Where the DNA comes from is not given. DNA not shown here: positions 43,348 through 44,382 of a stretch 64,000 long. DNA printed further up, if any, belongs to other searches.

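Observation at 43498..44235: Paralog B of the same family splits the otherwise universal aEF1A-aEF2 adjacency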

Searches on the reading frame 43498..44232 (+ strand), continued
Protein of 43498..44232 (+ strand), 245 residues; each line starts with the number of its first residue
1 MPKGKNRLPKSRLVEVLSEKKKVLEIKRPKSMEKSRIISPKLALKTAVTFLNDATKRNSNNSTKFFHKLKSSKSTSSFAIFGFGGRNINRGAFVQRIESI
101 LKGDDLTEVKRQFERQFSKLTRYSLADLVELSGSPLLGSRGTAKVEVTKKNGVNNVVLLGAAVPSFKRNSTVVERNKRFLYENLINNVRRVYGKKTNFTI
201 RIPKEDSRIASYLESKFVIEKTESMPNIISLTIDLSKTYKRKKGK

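Call 70: search_protein_families(library=padloc, alignment_id=A4, max_evalue=1)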
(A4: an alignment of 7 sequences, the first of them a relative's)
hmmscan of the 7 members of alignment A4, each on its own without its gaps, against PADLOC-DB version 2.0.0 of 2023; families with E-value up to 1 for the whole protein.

A. member 1, P0001 (245 aa): 0 families

B. families by the number of members that match (of 7 scanned): 2 families
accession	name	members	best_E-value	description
PDLC04998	PDC-S32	1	0.0064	-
PDLC01505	Cmr1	1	0.021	"CAS-III-B,CAS-III-C; effector_G7"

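Call 81: find_related_loci(query=A1, collection=viral_contigs, flank=5000)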
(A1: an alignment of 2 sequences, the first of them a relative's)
Query A1 (245 aa) in viral_contigs; peptide patterns used: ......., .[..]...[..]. (x = any residue, [..] = any of these).
143 stretches matched a pattern, but none encodes a relative of the query by tblastn (E <= 1e-3).

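Call 82: search_dna_similar(query=window:43498-44232:+, collection=phages, mode=protein, max_evalue=0.01)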
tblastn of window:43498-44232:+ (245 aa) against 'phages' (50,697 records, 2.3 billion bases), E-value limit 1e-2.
No match.
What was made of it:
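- Tried and rejected: No match (call 82).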

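Call 92: search_solved_structures(query=A10, max_evalue=10)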
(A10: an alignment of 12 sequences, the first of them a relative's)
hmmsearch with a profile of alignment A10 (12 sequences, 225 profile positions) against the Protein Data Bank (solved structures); distinct sequences matched with E-value up to 10: 1.
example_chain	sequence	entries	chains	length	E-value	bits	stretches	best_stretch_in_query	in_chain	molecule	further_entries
3ld2_A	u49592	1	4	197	0.96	12.5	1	134-189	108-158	Putative acetyltransferase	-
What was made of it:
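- The only PDB sequence hit is a putative acetyltransferase (call 92).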
